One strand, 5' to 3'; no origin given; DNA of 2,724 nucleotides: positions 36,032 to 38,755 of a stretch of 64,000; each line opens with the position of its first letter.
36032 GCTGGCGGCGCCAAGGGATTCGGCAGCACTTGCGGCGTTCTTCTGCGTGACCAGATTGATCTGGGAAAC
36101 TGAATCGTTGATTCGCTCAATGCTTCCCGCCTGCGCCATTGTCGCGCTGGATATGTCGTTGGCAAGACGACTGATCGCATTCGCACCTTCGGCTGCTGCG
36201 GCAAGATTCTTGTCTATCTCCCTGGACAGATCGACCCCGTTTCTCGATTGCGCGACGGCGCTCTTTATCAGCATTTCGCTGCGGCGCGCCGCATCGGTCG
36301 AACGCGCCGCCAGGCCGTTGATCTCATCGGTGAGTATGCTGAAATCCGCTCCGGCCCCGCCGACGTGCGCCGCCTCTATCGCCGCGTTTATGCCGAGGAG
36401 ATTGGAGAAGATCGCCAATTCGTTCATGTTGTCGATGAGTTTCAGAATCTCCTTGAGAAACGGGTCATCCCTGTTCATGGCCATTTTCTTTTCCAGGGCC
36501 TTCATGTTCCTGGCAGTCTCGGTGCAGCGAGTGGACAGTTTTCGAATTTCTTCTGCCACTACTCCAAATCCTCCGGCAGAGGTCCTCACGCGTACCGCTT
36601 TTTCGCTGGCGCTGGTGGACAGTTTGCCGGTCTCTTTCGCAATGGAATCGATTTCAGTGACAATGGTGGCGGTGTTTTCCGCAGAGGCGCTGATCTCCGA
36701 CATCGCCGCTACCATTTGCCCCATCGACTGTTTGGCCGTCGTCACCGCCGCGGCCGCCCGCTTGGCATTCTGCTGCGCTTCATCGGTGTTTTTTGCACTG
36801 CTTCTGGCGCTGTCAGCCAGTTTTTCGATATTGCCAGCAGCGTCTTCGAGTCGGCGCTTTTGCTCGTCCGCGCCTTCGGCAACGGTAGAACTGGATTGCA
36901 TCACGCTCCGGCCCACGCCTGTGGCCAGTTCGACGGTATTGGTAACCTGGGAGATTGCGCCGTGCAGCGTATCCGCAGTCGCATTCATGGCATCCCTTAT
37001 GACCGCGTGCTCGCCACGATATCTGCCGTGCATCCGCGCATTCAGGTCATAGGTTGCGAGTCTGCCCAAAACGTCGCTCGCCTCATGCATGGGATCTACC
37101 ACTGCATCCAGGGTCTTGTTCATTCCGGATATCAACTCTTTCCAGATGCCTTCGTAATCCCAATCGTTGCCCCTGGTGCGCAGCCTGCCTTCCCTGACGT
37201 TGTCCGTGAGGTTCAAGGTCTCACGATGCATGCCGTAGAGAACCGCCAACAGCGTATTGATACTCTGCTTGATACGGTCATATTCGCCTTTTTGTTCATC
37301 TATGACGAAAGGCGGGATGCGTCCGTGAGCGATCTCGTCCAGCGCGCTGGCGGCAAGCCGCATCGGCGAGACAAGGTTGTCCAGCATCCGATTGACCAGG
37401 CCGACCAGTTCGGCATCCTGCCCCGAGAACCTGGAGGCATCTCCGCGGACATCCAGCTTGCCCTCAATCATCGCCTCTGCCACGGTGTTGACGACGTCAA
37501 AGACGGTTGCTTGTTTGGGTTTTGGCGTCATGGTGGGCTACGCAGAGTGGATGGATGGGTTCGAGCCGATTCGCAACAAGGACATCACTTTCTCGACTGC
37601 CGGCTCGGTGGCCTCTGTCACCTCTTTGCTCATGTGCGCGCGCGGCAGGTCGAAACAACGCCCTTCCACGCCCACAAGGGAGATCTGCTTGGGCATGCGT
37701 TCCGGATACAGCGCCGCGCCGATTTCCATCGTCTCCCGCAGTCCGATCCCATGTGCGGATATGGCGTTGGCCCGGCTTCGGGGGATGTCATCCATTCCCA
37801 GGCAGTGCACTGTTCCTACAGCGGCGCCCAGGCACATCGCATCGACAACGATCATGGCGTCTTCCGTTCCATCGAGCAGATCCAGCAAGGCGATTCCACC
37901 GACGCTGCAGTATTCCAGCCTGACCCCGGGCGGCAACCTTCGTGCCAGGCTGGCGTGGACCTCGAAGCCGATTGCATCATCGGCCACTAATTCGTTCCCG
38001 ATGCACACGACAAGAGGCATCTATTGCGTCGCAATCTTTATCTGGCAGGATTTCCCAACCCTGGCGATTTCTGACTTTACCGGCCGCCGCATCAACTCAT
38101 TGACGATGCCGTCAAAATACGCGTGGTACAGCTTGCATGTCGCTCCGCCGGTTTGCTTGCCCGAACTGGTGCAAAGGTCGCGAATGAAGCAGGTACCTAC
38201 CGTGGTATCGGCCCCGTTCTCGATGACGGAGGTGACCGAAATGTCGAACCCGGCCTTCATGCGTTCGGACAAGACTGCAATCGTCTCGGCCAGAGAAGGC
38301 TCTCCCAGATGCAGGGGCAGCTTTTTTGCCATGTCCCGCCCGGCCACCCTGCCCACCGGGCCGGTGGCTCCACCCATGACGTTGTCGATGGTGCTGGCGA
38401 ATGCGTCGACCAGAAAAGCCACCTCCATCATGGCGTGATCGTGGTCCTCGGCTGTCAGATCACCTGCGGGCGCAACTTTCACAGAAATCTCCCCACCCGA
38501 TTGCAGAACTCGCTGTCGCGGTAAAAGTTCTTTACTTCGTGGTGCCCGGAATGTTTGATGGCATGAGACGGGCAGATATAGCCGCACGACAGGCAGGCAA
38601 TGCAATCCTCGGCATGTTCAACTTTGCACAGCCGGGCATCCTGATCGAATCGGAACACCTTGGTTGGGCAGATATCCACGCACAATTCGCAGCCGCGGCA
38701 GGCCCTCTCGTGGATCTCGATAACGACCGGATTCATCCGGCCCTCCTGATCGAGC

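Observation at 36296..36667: MCP signalling domain carries two tandem hairpin tips with complementary degeneration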

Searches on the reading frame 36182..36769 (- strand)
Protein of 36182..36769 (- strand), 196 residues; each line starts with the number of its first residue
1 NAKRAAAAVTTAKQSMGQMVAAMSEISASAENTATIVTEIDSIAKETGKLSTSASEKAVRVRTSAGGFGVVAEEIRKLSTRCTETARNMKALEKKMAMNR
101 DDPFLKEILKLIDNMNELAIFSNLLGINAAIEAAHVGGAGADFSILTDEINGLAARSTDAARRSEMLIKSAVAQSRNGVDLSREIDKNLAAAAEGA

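Call 68: predict_structure(alignment_id=A3)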
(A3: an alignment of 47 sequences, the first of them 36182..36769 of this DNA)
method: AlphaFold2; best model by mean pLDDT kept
length: 196 residues; sequences in the alignment: 47
mean_pLDDT: 91.9   pTM: 0.61
mean pLDDT of the five models: 91.9, 89.3, 81.9, 79.4, 64.3
residues with pLDDT >= 90: 160; 70-90: 36; 50-70: 0; < 50: 0
segments of 3 or more residues with pLDDT < 50: none
pLDDT, mean of each block of 10 residues (from residue 1): 87 92 93 93 94 91 90 94 95 88 90 95 94 91 92 94 94 93 91 86
secondary structure, 60 per line:
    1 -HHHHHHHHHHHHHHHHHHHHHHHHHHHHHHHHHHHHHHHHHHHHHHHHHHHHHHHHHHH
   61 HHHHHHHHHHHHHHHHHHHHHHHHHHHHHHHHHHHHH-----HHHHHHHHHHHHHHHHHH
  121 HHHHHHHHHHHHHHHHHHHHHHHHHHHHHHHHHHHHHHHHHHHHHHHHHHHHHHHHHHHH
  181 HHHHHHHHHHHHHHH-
elements in order: H2-97 H103-195
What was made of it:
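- The fragment aa 255-450 with a diverse alignment gives helices 256-351 and 357-449, mean pLDDT 91.9 (call 68). Five-model pLDDT values ranged from 64 to 92 (call 68) and only the best model is visible.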

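Call 93: fold_search(model_id=the predicted structure, library=pdb)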
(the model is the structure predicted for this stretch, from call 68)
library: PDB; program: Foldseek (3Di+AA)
matches with E <= 10: 832; with E <= 0.001: 3
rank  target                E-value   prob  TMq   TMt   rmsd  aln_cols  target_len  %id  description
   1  9a72_A                2.7e-04  1.00  0.80  0.56   1.9       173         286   13  Integrative model of YFMS-CHEW by crosslinking MS and deep learning (released 2024-09-18)
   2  2ch7_A                3.9e-04  1.00  0.43  0.30  10.1       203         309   20  Crystal structure of the cytoplasmic domain of a bacterial chemoreceptor from Thermotoga maritima (released 2006-04-18)
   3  2ch7_B                4.8e-04  1.00  0.47  0.30  10.5       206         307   18  Crystal structure of the cytoplasmic domain of a bacterial chemoreceptor from Thermotoga maritima (released 2006-04-18)
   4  3zx6_A                1.1e-03  1.00  0.39  0.29   9.2       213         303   17  Structure of Hamp(AF1503)-Tsr fusion - Hamp (A291V) mutant (released 2012-02-29)
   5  3zx6_B                2.9e-03  1.00  0.42  0.30   8.8       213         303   19  Structure of Hamp(AF1503)-Tsr fusion - Hamp (A291V) mutant (released 2012-02-29)
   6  1qu7_A                5.1e-03  1.00  0.82  0.71   3.0       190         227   14  FOUR HELICAL-BUNDLE STRUCTURE OF THE CYTOPLASMIC DOMAIN OF A SERINE CHEMOTAXIS RECEPTOR (released 2000-07-12)
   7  9a65_B                7.2e-03  1.00  0.42  0.13  47.0       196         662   22  Integrative model of YVAQ-MCPB by crosslinking MS and deep learning (released 2024-09-18)
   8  3g6b_B                9.2e-03  1.00  0.49  0.51   6.2       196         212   12  Crystal structure of a Soluble Chemoreceptor from Thermotoga maritima Asn217Ile mutant (released 2009-07-28)
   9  3g67_B                1.0e-02  1.00  0.52  0.49   6.2       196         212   12  Crystal Structure of a Soluble Chemoreceptor from Thermotoga maritima (released 2009-07-28)
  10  9a69_B                1.5e-02  0.98  0.34  0.12  21.3       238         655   15  Integrative model of MCPB-MCPC by crosslinking MS and deep learning (released 2024-09-18)
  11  3g6b_A                1.5e-02  1.00  0.58  0.55   6.1       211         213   16  Crystal structure of a Soluble Chemoreceptor from Thermotoga maritima Asn217Ile mutant (released 2009-07-28)
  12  3g67_A                1.7e-02  1.00  0.51  0.48   7.7       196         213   14  Crystal Structure of a Soluble Chemoreceptor from Thermotoga maritima (released 2009-07-28)
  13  1qu7_B                2.1e-02  1.00  0.82  0.73   2.2       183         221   14  FOUR HELICAL-BUNDLE STRUCTURE OF THE CYTOPLASMIC DOMAIN OF A SERINE CHEMOTAXIS RECEPTOR (released 2000-07-12)
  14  6ixf_A                2.3e-02  1.00  0.38  0.35  23.2       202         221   11  Crystal structure of SeMet apo SH3BP5 (P41) (released 2019-03-20)
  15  6ewy                  3.6e-02  0.98  0.35  0.34  12.5       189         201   15  RipA Peptidoglycan hydrolase (Rv1477, Mycobacterium tuberculosis) N-terminal domain (released 2018-05-02)
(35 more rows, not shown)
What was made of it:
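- The fragment model superposes on the Tsr hairpin 1qu7 with TM 0.82 and rmsd 2.2-3.0 A (call 93).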

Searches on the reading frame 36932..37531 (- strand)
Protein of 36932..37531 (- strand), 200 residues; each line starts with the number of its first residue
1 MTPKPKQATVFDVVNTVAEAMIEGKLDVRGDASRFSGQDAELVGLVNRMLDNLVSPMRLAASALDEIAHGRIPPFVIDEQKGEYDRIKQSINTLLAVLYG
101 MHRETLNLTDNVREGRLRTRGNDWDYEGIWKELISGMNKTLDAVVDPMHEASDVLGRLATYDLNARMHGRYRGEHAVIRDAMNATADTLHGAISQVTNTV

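Call 61: search_solved_structures(query=window:36932-37531:-, max_evalue=0.1, show_alignments=2)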
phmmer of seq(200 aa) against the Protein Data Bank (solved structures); distinct sequences matched with E-value up to 0.1: 3.
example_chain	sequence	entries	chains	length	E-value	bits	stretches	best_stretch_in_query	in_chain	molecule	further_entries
9trk_A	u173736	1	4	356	3.6e-12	49.9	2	12-139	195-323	histidine kinase,Gcn4p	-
9trj_A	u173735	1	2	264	8.6e-05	25.8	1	79-189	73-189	histidine kinase,Gcn4p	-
3vol_A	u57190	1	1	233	0.00072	22.8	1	105-189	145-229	Aerotaxis transducer Aer2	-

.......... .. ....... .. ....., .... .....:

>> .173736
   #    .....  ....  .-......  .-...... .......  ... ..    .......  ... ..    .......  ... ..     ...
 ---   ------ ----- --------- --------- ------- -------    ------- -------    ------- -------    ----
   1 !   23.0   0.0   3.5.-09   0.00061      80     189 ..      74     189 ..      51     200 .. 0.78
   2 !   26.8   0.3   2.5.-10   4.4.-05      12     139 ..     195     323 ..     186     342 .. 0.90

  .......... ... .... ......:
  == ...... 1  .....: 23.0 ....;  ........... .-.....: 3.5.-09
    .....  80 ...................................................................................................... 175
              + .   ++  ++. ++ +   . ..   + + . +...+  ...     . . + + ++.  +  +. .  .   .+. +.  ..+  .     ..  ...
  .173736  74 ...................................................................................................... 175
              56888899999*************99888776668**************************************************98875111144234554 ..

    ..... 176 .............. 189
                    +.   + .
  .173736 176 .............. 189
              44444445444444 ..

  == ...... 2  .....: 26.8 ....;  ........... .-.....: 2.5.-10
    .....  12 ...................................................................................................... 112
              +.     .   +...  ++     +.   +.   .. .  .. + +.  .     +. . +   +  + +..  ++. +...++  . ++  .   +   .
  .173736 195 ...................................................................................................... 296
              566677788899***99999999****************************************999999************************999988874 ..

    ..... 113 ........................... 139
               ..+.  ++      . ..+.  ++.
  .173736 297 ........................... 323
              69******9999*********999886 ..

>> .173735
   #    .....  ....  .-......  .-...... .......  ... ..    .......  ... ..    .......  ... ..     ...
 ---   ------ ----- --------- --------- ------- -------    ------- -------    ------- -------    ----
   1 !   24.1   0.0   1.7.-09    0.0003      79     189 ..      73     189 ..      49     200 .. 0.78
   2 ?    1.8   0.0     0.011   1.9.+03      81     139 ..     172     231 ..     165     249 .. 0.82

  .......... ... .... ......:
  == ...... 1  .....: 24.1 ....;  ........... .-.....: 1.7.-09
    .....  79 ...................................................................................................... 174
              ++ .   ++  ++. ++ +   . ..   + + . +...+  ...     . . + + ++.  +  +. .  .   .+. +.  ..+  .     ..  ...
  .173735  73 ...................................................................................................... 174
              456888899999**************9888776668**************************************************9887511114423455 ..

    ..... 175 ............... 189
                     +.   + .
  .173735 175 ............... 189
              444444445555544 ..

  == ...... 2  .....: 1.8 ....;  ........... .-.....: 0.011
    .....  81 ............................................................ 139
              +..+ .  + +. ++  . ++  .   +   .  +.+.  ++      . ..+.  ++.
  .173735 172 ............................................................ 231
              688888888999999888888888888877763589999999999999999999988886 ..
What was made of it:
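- Closest known: Canonical 36H methyl-accepting chemotaxis proteins. Different: The protein is soluble, with a poly-HAMP N-terminus (call 61).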

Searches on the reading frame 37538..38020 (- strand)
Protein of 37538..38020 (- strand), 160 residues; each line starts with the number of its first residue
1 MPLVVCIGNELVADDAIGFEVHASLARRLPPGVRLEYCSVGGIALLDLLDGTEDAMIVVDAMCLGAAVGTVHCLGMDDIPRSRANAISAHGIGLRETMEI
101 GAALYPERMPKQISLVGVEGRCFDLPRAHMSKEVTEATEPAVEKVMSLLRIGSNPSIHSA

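Call 21: search_protein_families(library=pfam, proteins=[window:37538-38020:-], max_evalue=0.001)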
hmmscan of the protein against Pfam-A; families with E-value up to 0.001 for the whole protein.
window:37538-38020:- (160 aa): 1 family
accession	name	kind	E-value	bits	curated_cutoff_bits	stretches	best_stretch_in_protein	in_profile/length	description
PF01750.23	HycI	-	3.9e-12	46.6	23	1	42-147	26-129/130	Hydrogenase maturation protease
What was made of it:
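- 37538..38020 (-): Hydrogenase maturation endopeptidase (HycI/HybD type), directly upstream of the MCP gene. It is fused to the MCP in some homologues. PF01750 (call 21).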

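Call 23: search_protein_families(library=ncbifam, proteins=[window:37538-38020:-], max_evalue=0.001)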
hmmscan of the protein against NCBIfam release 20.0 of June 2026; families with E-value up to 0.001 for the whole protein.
window:37538-38020:- (160 aa): 7 families
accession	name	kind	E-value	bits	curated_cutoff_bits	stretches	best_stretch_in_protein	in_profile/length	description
TIGR00072.1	hydrog_prot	superfamily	1.1e-31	109.8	47.45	1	3-148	1-144/145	hydrogenase maturation protease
TIGR00140.1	hupD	subfamily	2.4e-18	66.5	151.8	1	3-150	2-148/151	HyaD/HybD family hydrogenase maturation endopeptidase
NF007777.0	PRK10466.1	equivalog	1.7e-16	60.4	190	1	2-150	3-150/164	HyaD/HybD family hydrogenase maturation endopeptidase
TIGR00130.1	frhD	equivalog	1.2e-08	35.1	134.95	1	3-147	6-149/153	coenzyme F420-reducing hydrogenase, FrhD protein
NF045519.1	NiFeSe_H2_mat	exception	5.5e-07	29.5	190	1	3-142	4-140/152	NiFeSe hydrogenase maturation protease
TIGR00142.1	hycI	equivalog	1.9e-06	27.7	119.1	1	3-148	2-141/146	hydrogenase maturation peptidase HycI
NF007616.0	PRK10264.1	equivalog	7e-05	22.6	261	1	4-144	8-147/195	hydrogenase 1 maturation protease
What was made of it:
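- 37538..38020 (-): TIGR00072 at 109.8 bits (call 23).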

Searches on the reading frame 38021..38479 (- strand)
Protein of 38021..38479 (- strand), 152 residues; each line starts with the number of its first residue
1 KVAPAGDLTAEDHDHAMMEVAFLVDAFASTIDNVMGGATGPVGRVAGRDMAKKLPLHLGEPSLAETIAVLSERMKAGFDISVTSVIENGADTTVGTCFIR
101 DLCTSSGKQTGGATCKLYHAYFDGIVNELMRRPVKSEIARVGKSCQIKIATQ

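Call 85: search_protein_families(library=pfam, proteins=[window:38021-38479:-], max_evalue=10)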
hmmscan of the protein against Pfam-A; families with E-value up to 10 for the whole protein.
window:38021-38479:- (152 aa): 1 family
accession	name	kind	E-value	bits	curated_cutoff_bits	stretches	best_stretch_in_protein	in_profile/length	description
PF14196.11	ATC_hydrolase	-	0.086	14.1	28.1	1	31-145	25-141/145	L-2-amino-thiazoline-4-carboxylic acid hydrolase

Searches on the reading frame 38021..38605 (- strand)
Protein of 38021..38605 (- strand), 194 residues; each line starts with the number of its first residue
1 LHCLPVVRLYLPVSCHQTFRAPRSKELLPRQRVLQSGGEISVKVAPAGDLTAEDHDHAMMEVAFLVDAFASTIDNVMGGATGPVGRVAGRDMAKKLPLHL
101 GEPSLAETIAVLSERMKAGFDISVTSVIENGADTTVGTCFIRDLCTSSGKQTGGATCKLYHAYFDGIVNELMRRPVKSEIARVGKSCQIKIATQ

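Call 21: search_protein_families(library=pfam, proteins=[window:38021-38605:-], max_evalue=0.001)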
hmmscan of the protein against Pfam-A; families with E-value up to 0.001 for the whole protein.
window:38021-38605:- (194 aa): 0 families

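Call 23: search_protein_families(library=ncbifam, proteins=[window:38021-38605:-], max_evalue=0.001)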
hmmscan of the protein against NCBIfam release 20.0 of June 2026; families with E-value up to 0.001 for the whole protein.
window:38021-38605:- (194 aa): 0 families
